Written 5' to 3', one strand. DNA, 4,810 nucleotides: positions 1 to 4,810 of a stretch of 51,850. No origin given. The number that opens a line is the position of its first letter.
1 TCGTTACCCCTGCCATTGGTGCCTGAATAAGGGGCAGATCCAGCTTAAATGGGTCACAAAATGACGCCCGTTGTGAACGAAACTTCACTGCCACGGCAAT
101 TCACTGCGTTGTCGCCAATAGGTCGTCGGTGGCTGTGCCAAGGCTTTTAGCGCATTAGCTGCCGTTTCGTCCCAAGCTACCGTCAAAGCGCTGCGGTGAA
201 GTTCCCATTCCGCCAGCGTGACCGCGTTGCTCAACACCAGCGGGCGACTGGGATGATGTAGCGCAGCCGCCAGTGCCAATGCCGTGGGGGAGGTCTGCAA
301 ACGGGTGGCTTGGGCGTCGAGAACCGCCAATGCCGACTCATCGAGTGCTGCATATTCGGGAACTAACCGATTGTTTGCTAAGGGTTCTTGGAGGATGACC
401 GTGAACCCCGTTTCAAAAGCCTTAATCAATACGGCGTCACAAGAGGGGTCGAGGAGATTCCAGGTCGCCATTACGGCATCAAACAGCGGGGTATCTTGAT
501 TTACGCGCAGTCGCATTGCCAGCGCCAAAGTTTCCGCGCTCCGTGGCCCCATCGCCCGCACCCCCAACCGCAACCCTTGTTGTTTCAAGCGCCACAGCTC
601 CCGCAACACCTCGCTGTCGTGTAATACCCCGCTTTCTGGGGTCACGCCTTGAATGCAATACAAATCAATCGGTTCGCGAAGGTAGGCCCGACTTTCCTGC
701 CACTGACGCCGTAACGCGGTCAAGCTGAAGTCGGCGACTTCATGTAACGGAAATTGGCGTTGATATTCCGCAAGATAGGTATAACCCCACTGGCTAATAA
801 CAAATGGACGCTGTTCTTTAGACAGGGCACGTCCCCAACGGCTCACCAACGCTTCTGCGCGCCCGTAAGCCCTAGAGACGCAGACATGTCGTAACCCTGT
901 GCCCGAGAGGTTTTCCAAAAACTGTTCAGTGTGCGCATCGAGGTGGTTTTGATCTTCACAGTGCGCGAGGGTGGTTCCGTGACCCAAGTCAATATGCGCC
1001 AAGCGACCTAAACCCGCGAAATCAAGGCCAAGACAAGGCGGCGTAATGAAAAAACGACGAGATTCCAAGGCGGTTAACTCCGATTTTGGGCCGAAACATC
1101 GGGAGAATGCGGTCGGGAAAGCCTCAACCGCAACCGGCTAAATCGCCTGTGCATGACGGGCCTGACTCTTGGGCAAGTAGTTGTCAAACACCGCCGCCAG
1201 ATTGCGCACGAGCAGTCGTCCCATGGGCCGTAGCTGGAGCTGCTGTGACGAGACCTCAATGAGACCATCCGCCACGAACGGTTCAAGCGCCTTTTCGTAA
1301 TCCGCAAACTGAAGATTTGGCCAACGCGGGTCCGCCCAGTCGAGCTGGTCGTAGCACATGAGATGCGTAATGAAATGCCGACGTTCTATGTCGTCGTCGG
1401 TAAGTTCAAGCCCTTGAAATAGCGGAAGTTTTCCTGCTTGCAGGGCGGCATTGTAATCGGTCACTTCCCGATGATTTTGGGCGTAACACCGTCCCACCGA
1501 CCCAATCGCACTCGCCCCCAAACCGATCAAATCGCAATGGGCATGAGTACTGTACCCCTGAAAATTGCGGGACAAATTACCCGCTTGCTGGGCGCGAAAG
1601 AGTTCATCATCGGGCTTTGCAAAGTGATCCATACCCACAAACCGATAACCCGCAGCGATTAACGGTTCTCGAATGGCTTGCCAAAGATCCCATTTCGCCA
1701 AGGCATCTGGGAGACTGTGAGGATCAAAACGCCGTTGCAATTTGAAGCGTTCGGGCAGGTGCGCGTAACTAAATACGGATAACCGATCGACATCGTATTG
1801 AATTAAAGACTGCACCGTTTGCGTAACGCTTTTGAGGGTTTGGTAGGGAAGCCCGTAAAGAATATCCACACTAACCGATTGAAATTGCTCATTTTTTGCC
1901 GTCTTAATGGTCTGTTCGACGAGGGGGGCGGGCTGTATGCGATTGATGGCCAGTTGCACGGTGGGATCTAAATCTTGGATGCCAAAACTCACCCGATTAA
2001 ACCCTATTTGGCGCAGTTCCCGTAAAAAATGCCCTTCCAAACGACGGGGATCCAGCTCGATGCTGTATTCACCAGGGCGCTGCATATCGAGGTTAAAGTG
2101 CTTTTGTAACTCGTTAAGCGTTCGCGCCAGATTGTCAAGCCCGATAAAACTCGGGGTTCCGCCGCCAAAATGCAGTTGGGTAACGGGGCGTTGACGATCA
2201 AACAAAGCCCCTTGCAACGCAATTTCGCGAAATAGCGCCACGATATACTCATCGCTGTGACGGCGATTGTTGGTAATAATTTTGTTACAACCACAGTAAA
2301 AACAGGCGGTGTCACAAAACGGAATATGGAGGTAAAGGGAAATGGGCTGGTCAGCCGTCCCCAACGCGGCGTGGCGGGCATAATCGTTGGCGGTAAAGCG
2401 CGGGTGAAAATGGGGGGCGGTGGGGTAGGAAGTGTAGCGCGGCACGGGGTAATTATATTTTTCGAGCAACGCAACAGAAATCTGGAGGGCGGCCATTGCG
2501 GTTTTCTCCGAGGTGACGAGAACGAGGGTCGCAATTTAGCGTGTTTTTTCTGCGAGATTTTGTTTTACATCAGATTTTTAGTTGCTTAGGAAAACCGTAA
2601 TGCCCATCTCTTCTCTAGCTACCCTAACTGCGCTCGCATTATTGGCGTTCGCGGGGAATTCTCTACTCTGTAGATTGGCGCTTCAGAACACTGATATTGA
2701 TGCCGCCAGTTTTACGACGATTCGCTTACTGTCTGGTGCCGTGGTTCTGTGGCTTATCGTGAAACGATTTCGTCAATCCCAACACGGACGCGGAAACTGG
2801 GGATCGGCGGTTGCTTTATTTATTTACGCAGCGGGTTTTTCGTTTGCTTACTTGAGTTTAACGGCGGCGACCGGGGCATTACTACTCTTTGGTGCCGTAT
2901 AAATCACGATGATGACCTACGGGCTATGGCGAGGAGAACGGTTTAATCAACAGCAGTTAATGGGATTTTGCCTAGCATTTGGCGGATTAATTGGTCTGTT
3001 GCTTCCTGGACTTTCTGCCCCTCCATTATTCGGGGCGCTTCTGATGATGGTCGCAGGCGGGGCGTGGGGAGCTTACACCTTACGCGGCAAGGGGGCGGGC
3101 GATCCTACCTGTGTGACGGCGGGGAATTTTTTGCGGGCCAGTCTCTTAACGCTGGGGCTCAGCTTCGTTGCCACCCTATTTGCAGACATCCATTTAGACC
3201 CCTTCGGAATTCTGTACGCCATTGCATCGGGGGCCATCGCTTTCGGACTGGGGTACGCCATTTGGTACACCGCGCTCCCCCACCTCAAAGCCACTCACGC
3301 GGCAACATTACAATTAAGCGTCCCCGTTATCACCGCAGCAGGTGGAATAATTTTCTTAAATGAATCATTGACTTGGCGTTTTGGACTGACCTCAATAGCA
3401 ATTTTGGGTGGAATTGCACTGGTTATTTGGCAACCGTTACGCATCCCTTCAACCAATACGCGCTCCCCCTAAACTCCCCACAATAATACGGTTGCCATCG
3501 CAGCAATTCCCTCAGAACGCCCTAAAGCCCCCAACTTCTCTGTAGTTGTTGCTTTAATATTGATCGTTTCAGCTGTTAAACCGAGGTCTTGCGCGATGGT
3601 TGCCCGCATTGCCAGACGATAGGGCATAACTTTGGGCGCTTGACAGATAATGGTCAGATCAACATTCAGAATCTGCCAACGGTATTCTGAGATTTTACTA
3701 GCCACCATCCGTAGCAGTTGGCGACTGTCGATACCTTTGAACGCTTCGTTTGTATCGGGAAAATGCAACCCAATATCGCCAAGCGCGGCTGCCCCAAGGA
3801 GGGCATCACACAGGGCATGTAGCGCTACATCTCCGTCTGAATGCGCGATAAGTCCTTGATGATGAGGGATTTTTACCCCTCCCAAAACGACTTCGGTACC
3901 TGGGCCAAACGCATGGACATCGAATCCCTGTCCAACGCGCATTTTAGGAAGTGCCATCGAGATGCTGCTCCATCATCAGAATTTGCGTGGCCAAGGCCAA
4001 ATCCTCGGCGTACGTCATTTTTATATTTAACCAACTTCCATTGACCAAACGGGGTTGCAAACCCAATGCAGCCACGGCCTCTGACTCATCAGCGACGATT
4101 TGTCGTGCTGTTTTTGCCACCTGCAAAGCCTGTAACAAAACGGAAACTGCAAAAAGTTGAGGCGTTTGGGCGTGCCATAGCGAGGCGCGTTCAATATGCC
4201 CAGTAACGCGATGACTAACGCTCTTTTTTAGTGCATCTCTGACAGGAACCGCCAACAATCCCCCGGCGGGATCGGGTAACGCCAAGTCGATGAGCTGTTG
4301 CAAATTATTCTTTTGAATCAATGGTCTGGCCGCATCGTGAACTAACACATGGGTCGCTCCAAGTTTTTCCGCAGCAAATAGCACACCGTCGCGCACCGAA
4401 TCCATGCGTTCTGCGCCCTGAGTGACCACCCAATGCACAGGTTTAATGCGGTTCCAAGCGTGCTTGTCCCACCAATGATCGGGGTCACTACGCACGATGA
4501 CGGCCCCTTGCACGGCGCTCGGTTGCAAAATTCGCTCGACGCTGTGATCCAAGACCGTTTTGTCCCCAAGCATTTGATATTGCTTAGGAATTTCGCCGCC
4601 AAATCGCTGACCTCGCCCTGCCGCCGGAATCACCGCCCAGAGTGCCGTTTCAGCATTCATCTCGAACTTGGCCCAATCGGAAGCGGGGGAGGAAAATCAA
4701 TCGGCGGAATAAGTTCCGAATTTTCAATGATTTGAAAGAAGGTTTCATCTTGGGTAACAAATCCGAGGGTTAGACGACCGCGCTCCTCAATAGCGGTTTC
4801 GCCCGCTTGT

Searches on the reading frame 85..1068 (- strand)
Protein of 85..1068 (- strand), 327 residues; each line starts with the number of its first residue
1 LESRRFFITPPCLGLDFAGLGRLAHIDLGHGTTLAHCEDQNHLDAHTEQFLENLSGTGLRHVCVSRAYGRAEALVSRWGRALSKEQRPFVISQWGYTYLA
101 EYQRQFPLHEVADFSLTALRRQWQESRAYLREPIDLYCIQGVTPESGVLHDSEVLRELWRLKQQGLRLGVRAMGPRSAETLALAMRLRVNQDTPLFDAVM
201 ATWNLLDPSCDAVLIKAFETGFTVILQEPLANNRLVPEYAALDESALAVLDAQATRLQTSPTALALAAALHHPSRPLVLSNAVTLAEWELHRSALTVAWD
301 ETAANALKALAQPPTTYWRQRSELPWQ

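Call 18: search_protein_families(library=ncbifam, proteins=[window:85-1068:-], max_evalue=0.00001)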
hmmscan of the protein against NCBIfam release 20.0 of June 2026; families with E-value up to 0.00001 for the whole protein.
window:85-1068:- (327 aa): 0 families

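Call 20: search_protein_families(library=pfam, proteins=[window:85-1068:-], max_evalue=0.001)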
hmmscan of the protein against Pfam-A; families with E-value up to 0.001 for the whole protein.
window:85-1068:- (327 aa): 1 family
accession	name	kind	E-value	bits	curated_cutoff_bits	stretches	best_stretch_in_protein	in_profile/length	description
PF00248.27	Aldo_ket_red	-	0.00016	21.3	24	1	43-308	17-287/291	Aldo/keto reductase family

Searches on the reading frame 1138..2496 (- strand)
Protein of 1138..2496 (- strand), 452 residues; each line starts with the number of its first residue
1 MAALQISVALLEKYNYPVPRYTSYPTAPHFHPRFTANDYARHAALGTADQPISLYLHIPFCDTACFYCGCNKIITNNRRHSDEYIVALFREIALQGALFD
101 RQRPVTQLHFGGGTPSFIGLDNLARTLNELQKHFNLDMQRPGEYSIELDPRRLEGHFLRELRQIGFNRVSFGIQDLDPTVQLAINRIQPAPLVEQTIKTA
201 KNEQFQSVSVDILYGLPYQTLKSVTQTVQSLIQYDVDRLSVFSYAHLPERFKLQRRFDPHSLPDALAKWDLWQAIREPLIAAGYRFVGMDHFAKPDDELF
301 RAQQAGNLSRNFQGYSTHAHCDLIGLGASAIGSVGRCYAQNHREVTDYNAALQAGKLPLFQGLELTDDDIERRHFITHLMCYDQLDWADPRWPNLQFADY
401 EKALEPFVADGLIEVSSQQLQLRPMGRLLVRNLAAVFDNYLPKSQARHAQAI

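Call 18: search_protein_families(library=ncbifam, proteins=[window:1138-2496:-], max_evalue=0.00001)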
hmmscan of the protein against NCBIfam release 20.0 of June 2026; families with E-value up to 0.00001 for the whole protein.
window:1138-2496:- (452 aa): 17 families
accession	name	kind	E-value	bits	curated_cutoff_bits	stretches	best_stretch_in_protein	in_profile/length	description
TIGR00538.1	hemN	equivalog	1.4e-148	495.5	324.95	1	5-447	2-448/454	oxygen-independent coproporphyrinogen III oxidase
NF006067.1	PRK08208.1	equivalog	4e-46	157.8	380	1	12-426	3-403/427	STM4012 family radical SAM protein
TIGR04107.1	rSAM_HutW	equivalog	7.1e-44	150.3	400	1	49-440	37-417/419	heme anaerobic degradation radical SAM methyltransferase ChuW/HutW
TIGR00539.1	hemN_rel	equivalog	9.4e-42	143.4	205.4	1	53-379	2-309/361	radical SAM family heme chaperone HemW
TIGR03994.1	rSAM_HemZ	equivalog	4.3e-29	101.8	321.4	1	49-245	82-277/401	coproporphyrinogen dehydrogenase HemZ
NF006064.0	PRK08207.2-2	equivalog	4.1e-27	95.3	504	1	49-243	142-337/465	coproporphyrinogen III oxidase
NF006385.0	PRK08629.1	equivalog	2.3e-23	82.7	355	1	48-241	49-233/439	coproporphyrinogen III oxidase family protein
NF004567.0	PRK05904.1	equivalog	4.5e-21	75.4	355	1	53-244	8-192/353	coproporphyrinogen III oxidase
NF006060.0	PRK08207.1-3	equivalog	8.8e-21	74.2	653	1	45-242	143-342/477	coproporphyrinogen III oxidase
NF005133.0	PRK06582.1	equivalog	1.2e-20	73.9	597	1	48-242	8-197/390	coproporphyrinogen III oxidase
NF006061.0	PRK08207.1-4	equivalog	1.5e-17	63.6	702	1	48-241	170-365/501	coproporphyrinogen III oxidase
NF006062.0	PRK08207.1-5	equivalog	1.7e-14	53.5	1007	1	50-242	147-341/476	coproporphyrinogen III oxidase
NF006063.0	PRK08207.2-1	equivalog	1.5e-13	50.2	1074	1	50-244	191-386/518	coproporphyrinogen III oxidase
NF006066.0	PRK08207.2-5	equivalog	2.5e-13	49.5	1117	1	49-245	188-385/518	coproporphyrinogen III oxidase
NF006059.0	PRK08207.1-1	equivalog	2.8e-11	42.8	1012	1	50-235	170-357/496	coproporphyrinogen III oxidase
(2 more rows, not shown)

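Call 86: find_encoding_contigs(protein=window:1138-2496:-, flank=10000)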
Protein window:1138-2496:- (452 aa): no gene with exactly this product is on record in the collection.

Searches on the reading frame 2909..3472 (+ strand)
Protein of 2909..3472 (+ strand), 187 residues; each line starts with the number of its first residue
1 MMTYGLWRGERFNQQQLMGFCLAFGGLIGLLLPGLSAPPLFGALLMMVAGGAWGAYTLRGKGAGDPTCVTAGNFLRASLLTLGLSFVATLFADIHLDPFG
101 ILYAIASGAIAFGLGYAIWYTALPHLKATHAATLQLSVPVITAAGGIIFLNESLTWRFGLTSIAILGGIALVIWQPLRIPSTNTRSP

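Call 18: search_protein_families(library=ncbifam, proteins=[window:2909-3472:+], max_evalue=0.00001)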
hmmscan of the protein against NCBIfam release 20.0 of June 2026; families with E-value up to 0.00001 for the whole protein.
window:2909-3472:+ (187 aa): 1 family
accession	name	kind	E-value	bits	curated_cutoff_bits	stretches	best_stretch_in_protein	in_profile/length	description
NF007823.0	PRK10532.1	equivalog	2.9e-08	33.2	354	1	35-165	142-272/295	threonine/homoserine exporter RhtA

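Call 20: search_protein_families(library=pfam, proteins=[window:2909-3472:+], max_evalue=0.001)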
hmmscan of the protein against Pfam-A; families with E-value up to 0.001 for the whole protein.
window:2909-3472:+ (187 aa): 1 family
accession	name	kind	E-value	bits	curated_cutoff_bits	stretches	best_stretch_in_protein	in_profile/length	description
PF00892.27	EamA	-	5.8e-16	59.4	28.2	1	41-173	2-134/135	EamA-like transporter family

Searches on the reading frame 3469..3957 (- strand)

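Call 18: search_protein_families(library=ncbifam, proteins=[window:3469-3957:-], max_evalue=0.00001)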
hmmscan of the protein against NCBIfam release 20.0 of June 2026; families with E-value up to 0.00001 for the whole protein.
window:3469-3957:- (162 aa): 2 families
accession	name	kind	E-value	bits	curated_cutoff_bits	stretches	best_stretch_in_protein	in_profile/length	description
NF006899.0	PRK09382.1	equivalog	1.8e-69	234.7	417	1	5-158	225-378/387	bifunctional 2-C-methyl-D-erythritol 4-phosphate cytidylyltransferase/2-C-methyl-D-erythritol 2,4-cyclodiphosphate synthase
TIGR00151.1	ispF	equivalog_domain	1.4e-65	220.1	116.45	1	7-159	1-153/155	2-C-methyl-D-erythritol 2,4-cyclodiphosphate synthase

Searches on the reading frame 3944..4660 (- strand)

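Call 18: search_protein_families(library=ncbifam, proteins=[window:3944-4660:-], max_evalue=0.00001)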
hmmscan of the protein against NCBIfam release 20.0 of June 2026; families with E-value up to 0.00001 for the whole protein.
window:3944-4660:- (238 aa): 10 families
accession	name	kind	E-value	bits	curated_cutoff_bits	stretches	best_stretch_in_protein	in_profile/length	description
TIGR00453.1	ispD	equivalog_domain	6.7e-58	195.7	181.3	1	8-228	1-219/219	2-C-methyl-D-erythritol 4-phosphate cytidylyltransferase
NF006899.0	PRK09382.1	equivalog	1.8e-40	139.3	417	1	8-231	8-223/387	bifunctional 2-C-methyl-D-erythritol 4-phosphate cytidylyltransferase/2-C-methyl-D-erythritol 2,4-cyclodiphosphate synthase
NF001186.0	PRK00155.2-3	equivalog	8.5e-36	123.5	253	1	7-228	5-222/224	2-C-methyl-D-erythritol 4-phosphate cytidylyltransferase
NF009924.0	PRK13385.1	subfamily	4.7e-29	101.6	342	1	10-229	6-224/230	2-C-methyl-D-erythritol 4-phosphate cytidylyltransferase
NF001183.0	PRK00155.1-3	subfamily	3.3e-23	82.2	166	1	8-230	3-233/237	D-ribitol-5-phosphate cytidylyltransferase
TIGR01173.1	glmU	equivalog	1e-07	31.2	366.85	1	9-130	3-120/452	bifunctional UDP-N-acetylglucosamine diphosphorylase/glucosamine-1-phosphate N-acetyltransferase GlmU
TIGR03310.1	matur_MocA_YgfJ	equivalog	8.2e-07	29.2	186.45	1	9-126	2-114/188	molybdenum cofactor cytidylyltransferase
NF010933.0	PRK14353.1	equivalog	3.2e-06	26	505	1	5-127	4-124/453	bifunctional UDP-N-acetylglucosamine diphosphorylase/glucosamine-1-phosphate N-acetyltransferase GlmU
TIGR03202.1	pucB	equivalog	4.1e-06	26.6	235.05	0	9-129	3-126/192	xanthine dehydrogenase accessory protein PucB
NF010932.0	PRK14352.1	equivalog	7.6e-06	24.8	611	0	6-126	6-125/488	bifunctional UDP-N-acetylglucosamine diphosphorylase/glucosamine-1-phosphate N-acetyltransferase GlmU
